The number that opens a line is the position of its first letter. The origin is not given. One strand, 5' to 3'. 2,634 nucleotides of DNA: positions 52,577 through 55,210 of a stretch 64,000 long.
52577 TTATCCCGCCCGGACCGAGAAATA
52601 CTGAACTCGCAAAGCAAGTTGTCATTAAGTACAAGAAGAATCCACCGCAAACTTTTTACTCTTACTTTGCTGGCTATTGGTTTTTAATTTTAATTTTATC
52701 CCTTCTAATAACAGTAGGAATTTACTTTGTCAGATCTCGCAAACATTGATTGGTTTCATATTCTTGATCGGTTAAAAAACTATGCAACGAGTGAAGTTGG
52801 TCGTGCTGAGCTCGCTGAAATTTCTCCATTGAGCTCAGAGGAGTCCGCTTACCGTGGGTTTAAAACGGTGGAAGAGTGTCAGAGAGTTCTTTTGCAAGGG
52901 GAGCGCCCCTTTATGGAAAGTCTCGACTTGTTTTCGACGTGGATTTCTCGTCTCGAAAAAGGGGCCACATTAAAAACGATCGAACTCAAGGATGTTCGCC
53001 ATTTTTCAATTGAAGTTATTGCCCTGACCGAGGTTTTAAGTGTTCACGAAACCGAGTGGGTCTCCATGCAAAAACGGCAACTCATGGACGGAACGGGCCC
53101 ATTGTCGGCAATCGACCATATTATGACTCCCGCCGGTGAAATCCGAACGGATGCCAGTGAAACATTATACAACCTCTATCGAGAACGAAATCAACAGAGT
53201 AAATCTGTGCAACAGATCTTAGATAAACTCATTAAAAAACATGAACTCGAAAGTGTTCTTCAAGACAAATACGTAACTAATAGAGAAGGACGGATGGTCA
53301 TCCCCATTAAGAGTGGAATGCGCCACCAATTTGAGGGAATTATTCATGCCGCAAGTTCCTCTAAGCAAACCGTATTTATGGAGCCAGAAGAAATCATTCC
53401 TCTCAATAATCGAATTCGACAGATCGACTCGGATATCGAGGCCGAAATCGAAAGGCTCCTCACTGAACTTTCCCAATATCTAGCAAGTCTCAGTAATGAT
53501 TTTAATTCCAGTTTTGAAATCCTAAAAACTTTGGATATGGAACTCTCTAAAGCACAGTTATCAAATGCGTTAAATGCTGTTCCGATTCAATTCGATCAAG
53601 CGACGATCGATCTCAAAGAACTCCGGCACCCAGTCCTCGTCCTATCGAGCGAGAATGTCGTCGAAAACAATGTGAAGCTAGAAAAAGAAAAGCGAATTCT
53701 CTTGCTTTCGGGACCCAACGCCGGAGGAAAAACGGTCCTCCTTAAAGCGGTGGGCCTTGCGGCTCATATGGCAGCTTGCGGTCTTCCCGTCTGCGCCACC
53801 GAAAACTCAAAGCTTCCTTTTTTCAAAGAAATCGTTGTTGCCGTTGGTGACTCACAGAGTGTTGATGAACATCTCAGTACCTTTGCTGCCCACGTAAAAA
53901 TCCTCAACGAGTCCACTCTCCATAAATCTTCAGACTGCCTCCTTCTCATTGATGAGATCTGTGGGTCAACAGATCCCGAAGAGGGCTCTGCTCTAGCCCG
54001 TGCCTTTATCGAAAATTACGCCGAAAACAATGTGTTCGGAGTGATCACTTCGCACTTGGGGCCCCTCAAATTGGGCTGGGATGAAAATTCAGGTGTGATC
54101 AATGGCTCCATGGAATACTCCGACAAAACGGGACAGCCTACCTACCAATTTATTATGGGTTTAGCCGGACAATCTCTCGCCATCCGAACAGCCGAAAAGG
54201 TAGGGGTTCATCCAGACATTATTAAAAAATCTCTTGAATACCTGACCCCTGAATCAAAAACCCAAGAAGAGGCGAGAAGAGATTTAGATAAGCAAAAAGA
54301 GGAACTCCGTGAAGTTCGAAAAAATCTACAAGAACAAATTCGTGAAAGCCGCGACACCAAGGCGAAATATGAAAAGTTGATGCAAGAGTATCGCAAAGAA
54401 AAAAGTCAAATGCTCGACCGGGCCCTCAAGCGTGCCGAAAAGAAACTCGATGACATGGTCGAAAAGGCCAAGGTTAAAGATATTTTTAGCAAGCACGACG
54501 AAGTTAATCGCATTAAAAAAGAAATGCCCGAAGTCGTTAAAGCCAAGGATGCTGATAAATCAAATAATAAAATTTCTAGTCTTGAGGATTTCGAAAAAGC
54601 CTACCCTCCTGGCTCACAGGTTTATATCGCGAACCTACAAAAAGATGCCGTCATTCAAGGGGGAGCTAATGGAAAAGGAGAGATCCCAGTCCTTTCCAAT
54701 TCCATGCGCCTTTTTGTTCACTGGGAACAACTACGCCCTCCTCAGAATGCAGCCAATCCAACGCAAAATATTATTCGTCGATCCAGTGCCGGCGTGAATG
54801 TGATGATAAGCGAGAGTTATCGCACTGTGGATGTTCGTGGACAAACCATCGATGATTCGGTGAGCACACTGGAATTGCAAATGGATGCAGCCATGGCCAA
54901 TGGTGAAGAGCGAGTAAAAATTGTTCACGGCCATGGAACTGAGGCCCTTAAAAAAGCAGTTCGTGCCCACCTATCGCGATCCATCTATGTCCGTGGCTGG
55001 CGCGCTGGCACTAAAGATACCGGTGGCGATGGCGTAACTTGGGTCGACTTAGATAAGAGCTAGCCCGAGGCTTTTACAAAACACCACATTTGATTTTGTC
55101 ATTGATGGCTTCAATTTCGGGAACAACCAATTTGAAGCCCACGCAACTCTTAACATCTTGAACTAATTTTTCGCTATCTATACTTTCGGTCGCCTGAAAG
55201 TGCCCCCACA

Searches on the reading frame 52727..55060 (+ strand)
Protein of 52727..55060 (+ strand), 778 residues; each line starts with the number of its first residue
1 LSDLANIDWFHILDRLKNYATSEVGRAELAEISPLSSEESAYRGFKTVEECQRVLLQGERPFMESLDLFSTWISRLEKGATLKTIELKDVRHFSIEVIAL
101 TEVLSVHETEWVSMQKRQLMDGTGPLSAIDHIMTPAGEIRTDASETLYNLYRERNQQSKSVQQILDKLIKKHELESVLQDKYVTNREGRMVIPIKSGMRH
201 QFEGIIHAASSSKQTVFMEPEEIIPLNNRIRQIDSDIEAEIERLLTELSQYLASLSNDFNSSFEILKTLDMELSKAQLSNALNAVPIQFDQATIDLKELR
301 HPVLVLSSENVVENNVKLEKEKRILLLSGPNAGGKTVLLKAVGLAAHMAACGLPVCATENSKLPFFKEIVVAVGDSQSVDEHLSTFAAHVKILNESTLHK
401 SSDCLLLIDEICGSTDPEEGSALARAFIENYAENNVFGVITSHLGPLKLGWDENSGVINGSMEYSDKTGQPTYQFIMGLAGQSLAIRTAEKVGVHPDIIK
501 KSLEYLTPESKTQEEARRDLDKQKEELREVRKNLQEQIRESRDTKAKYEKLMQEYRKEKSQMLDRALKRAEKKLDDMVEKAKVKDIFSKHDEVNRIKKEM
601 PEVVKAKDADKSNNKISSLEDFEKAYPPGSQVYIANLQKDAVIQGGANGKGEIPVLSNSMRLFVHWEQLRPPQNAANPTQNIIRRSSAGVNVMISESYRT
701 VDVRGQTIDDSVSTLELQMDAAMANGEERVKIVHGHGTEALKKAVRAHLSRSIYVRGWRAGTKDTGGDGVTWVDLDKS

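Call 16: find_related_loci(query=window:52727-55060:+, collection=genome_contigs, flank=10000)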
Query window:52727-55060:+ (778 aa) in genome_contigs; peptide patterns used: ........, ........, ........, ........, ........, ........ (x = any residue, [..] = any of these).
98 stretches matched a pattern; 3 encode a relative of the query (tblastn E <= 1e-3); 2 distinct loci.
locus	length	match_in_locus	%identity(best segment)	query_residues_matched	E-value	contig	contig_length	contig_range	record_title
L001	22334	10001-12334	99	1-778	0e+0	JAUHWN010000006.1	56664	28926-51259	MAG: Bdellovibrionia bacterium isolate 2_bin.24 NODE_495_length_56664_cov_1.083096, whole genome shotgun sequence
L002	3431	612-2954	48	3-776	0e+0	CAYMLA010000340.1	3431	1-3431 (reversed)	MAG TPA_asm: uncultured Bdellovibrionales bacterium isolate SRP141376_co3_196 genome assembly, contig: NODE_67693_length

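Call 60: search_protein_families(library=pfam, proteins=[L001:6420-7229:+], max_evalue=0.01)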
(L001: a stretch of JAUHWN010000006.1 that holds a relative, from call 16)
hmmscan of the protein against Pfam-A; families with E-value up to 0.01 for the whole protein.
L001:6420-7229:+ (269 aa): 3 families
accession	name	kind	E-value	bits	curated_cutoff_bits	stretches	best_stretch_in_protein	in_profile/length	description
PF04076.19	BOF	-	1.8e-06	28.4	25.8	1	190-257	31-93/103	Bacterial OB fold (BOF) protein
PF01336.31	tRNA_anti-codon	-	3.4e-06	27.3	27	0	196-255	1-61/75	OB-fold nucleic acid binding domain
PF12869.13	tRNA_anti-like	-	0.0044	17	23.5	0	79-146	61-136/146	tRNA_anti-like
